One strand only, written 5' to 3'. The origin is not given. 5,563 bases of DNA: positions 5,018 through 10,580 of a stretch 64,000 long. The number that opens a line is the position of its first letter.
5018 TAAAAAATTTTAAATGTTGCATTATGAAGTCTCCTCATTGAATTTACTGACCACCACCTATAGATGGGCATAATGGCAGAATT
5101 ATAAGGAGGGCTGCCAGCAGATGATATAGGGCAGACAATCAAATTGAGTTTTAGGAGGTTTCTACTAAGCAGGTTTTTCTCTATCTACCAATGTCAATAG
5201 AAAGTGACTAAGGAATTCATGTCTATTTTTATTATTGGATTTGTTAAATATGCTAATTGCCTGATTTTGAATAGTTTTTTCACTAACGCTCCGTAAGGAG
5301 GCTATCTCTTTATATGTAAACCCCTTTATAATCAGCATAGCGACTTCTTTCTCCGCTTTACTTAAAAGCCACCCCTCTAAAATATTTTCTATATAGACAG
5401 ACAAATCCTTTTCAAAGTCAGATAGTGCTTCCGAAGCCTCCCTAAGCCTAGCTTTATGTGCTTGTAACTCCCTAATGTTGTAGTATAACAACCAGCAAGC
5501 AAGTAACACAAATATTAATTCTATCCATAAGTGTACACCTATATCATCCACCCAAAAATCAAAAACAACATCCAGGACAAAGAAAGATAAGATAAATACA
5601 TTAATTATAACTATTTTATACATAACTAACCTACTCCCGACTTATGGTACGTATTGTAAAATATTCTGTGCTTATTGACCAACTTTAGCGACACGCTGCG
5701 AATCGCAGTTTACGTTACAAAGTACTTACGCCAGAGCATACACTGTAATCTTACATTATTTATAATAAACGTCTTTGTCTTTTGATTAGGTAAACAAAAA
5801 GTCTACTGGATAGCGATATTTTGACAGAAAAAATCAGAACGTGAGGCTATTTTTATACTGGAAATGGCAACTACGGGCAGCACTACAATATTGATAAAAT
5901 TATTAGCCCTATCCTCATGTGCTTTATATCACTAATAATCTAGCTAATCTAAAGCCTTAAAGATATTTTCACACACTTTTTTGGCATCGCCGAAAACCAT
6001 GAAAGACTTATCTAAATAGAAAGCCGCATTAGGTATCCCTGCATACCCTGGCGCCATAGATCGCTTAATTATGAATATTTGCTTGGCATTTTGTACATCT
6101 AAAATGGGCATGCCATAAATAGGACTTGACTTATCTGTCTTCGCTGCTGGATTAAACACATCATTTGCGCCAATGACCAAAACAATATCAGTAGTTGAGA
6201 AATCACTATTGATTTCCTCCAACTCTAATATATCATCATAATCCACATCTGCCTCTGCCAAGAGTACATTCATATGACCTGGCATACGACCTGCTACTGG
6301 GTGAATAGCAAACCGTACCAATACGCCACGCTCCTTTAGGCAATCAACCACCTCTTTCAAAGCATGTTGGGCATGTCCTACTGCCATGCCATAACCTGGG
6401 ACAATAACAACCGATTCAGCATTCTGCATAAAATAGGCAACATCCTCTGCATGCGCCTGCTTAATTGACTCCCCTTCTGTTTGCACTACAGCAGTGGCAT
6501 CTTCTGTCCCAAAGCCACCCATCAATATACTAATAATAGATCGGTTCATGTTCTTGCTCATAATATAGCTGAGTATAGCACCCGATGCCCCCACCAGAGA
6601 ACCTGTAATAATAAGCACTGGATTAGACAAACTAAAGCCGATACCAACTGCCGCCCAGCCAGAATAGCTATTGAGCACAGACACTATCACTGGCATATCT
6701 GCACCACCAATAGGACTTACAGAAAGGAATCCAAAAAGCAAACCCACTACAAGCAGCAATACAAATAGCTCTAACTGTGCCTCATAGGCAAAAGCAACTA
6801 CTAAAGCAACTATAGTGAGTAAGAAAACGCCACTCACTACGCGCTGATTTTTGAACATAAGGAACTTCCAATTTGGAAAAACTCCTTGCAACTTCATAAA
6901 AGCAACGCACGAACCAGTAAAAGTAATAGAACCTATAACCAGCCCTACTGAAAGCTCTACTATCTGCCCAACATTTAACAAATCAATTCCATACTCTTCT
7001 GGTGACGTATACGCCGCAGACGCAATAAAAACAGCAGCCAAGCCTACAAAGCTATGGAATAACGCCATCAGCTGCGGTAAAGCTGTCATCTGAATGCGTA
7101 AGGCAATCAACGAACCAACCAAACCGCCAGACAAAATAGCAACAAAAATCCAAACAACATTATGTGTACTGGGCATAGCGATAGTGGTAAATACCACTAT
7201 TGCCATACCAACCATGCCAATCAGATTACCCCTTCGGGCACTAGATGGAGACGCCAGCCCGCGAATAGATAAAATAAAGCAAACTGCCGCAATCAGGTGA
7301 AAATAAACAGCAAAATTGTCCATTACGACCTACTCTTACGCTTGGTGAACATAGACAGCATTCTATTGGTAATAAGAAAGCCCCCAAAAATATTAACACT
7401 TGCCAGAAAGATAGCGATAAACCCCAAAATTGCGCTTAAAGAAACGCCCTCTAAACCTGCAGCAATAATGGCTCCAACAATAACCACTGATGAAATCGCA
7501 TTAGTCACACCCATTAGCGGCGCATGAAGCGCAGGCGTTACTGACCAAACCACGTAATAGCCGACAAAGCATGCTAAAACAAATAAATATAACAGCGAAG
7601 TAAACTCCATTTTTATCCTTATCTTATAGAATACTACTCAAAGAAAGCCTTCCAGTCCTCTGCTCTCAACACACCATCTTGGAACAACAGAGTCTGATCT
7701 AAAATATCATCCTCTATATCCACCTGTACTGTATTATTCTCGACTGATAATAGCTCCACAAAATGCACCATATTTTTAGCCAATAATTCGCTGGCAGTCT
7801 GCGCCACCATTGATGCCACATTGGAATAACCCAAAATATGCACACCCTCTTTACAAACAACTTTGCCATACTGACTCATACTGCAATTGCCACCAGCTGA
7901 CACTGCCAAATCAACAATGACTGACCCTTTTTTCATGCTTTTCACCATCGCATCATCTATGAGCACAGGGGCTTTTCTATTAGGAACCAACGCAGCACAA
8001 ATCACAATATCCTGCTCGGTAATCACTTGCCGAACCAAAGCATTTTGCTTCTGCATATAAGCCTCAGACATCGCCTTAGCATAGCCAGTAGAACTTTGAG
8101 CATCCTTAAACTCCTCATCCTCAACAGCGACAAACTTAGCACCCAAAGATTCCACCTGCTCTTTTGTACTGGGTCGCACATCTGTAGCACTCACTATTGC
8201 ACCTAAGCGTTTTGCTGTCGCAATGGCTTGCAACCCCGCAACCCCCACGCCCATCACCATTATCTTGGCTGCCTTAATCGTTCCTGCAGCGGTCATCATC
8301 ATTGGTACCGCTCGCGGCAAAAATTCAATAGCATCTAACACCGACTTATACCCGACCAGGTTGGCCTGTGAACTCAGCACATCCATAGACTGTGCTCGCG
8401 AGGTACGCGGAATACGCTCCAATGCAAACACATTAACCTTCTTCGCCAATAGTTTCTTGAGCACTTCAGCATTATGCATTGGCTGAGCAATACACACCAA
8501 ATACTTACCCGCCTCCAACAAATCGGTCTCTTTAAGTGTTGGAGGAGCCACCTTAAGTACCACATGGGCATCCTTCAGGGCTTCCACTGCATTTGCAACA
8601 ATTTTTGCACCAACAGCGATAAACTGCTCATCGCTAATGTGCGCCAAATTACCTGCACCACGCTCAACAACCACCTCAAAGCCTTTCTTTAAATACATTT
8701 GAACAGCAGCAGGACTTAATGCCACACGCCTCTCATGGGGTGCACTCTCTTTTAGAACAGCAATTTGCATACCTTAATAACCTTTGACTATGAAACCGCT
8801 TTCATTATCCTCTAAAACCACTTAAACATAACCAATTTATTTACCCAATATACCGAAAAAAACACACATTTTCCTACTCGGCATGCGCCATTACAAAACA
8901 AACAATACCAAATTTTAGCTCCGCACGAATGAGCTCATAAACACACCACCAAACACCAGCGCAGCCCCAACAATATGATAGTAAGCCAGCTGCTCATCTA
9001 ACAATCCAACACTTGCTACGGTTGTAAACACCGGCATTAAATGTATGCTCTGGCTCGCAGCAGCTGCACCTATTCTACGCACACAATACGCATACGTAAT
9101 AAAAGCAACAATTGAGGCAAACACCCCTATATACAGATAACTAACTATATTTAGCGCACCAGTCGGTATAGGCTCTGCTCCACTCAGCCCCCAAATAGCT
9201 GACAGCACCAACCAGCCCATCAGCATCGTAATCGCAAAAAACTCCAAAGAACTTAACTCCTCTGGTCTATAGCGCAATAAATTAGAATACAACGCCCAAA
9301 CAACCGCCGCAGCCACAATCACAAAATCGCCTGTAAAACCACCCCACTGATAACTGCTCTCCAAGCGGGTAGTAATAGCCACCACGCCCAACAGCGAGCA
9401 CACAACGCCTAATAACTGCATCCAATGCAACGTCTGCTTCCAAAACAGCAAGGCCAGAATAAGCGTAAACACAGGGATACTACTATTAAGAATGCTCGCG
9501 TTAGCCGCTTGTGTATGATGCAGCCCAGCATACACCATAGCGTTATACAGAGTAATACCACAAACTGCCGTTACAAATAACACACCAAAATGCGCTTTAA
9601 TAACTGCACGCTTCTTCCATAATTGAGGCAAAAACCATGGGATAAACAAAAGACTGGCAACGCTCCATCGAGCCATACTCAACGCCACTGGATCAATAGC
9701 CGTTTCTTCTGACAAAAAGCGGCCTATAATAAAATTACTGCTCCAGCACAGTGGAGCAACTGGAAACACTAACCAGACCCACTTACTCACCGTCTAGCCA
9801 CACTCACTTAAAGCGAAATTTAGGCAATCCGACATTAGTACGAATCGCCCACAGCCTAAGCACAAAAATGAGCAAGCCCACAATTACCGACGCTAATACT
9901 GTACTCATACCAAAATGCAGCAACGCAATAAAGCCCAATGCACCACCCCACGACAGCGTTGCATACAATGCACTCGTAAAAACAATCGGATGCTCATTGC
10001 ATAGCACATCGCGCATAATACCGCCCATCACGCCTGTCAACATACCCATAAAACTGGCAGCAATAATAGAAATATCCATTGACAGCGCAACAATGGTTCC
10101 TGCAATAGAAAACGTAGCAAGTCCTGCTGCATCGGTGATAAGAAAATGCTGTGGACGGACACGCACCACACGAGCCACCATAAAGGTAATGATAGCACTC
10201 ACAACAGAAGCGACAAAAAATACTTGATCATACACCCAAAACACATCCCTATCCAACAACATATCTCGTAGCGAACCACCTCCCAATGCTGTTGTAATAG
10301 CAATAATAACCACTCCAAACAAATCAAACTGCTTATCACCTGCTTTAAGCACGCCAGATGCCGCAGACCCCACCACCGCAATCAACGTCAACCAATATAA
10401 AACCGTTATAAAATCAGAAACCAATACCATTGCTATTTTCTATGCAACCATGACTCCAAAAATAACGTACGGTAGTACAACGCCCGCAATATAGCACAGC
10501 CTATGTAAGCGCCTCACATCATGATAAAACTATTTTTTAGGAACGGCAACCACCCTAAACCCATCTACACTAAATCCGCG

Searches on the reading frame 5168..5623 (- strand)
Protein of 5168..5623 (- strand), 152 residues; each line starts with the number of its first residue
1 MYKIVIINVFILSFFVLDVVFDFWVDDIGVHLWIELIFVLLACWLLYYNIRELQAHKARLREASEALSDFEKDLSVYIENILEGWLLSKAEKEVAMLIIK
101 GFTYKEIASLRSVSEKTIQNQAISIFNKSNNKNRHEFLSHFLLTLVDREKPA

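Call 10: search_protein_families(library=pfam, proteins=[window:5168-5623:-], max_evalue=0.001)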
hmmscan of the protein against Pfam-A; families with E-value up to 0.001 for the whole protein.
window:5168-5623:- (152 aa): 2 families
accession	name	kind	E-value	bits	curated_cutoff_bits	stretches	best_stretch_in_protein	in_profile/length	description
PF00196.25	GerE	-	4.1e-07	30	23.5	1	87-137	3-53/57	Bacterial regulatory proteins, luxR family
PF08281.18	Sigma70_r4_2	-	0.00086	19.3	25.7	0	91-121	15-46/54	Sigma-70, region 4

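Call 84: search_protein_families(library=ncbifam, proteins=[window:5168-5623:-], max_evalue=1)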
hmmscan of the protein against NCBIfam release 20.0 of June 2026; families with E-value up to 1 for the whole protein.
window:5168-5623:- (152 aa): 22 families
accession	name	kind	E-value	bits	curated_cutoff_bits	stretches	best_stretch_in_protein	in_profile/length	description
NF047608.1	LIC13292_fam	subfamily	8.9e-18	64.9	200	1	26-149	32-165/166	LIC13292 family transcriptional regulator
NF052366.1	photon_PedR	equivalog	2.9e-06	27.4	120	1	87-139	3-55/74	photosynthetic electron transport-dependent transcriptional regulator PedR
TIGR02985.1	Sig70_bacteroi1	subfamily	0.00016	22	126.4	1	56-121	87-150/162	RNA polymerase sigma-70 factor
TIGR03020.2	EpsA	equivalog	0.00038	20.2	170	1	85-139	189-243/247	XrtB/PEP-CTERM-associated transcriptional regulator EpsA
NF038181.1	reg_ATPase_IniR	equivalog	0.00064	18.2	750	1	87-140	767-820/827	isoniazid response ATPase/transcriptional regulator IniR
NF047402.1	TransRegVisN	equivalog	0.0024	17.1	250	1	87-140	186-239/246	transcriptional regulator VisN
NF040749.1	tetrathio_RR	equivalog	0.0025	17.6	290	1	87-139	134-186/191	tetrathionate respiration response regulator TtrR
NF007505.1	PRK10100.1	equivalog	0.0025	17.5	250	1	75-135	133-193/204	biofilm master transcriptional regulator CsgD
NF011748.0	PRK15201.1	equivalog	0.0034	17.1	219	1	87-141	134-188/198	fimbria biosynthesis transcriptional regulator FimW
NF007561.1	PRK10188.1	equivalog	0.0034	16.7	350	1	60-134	158-227/240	quorum-sensing transcriptional regulator SdiA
TIGR02937.1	sigma70-ECF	superfamily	0.0067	16.1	42.9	1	77-121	110-153/165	sigma-70 family RNA polymerase sigma factor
NF005385.0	PRK06930.1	subfamily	0.0085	15.8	136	1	66-121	99-150/170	positive control sigma-like factor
TIGR03541.1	reg_near_HchA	equivalog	0.011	15.3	215.6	1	86-127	171-212/232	PA1136 family autoinducer-binding transcriptional regulator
NF011896.0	PRK15369.1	equivalog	0.016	14.8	242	1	86-138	149-201/211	two component system response regulator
TIGR02999.1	Sig-70_X6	subfamily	0.046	13.6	126.15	1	75-121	122-170/183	ECF-type sigma factor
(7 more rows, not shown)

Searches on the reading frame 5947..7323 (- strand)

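Call 10: search_protein_families(library=pfam, proteins=[window:5947-7323:-], max_evalue=0.001)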
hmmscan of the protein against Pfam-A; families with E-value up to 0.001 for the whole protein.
window:5947-7323:- (459 aa): 1 family
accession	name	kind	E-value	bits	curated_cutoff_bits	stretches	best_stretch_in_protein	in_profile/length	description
PF02233.22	PNTB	-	7.8e-179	595.8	31.7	1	8-456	4-455/456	NAD(P) transhydrogenase beta subunit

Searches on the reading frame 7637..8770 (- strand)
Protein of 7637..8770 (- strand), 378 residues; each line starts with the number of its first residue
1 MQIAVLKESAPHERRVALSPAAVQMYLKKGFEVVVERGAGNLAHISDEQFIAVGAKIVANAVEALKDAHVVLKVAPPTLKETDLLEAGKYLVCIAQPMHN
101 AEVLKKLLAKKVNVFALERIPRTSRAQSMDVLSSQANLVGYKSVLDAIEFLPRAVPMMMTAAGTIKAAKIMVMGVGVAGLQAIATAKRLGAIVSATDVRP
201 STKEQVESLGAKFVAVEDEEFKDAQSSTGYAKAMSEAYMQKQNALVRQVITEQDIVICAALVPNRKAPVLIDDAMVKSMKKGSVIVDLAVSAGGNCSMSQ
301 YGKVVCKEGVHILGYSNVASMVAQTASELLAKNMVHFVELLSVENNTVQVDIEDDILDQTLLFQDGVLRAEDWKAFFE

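Call 10: search_protein_families(library=pfam, proteins=[window:7637-8770:-], max_evalue=0.001)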
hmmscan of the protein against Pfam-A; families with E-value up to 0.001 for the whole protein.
window:7637-8770:- (378 aa): 3 families
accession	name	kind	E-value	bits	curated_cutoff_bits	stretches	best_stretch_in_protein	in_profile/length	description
PF01262.27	AlaDh_PNT_C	-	9.4e-62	208.7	23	1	144-368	2-211/214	Alanine dehydrogenase/PNT, C-terminal domain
PF05222.21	AlaDh_PNT_N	-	3.3e-42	144.4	30.4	1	5-138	2-135/136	Alanine dehydrogenase/PNT, N-terminal domain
PF02826.25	2-Hacid_dh_C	-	2.4e-05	24.2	25.1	0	164-217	33-86/178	D-isomer specific 2-hydroxyacid dehydrogenase, NAD binding domain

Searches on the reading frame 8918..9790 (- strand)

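Call 10: search_protein_families(library=pfam, proteins=[window:8918-9790:-], max_evalue=0.001)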
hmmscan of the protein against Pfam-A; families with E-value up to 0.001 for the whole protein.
window:8918-9790:- (291 aa): 3 families
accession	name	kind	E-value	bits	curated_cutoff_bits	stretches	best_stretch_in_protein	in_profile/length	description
PF00892.27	EamA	-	3.8e-45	153.9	28.2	2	153-287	2-134/135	EamA-like transporter family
PF03151.22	TPT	-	1.4e-07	31.6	30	1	33-285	30-289/291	Triose-phosphate Transporter family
PF06027.18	SLC35F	-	0.00094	19.2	21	0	14-199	17-207/299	Solute carrier family 35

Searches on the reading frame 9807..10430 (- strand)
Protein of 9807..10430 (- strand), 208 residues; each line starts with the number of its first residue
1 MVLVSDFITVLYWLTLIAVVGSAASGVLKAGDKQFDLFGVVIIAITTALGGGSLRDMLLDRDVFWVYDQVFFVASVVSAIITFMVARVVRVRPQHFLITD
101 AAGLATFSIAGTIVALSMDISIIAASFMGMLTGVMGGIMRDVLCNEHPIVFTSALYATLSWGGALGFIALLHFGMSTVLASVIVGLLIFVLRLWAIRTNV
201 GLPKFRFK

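Call 10: search_protein_families(library=pfam, proteins=[window:9807-10430:-], max_evalue=0.001)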
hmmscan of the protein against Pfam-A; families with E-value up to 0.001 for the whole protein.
window:9807-10430:- (208 aa): 1 family
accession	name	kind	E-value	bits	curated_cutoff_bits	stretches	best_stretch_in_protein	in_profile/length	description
PF03458.18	Gly_transporter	-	1e-35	121.9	23.5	2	98-170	2-76/78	Glycine transporter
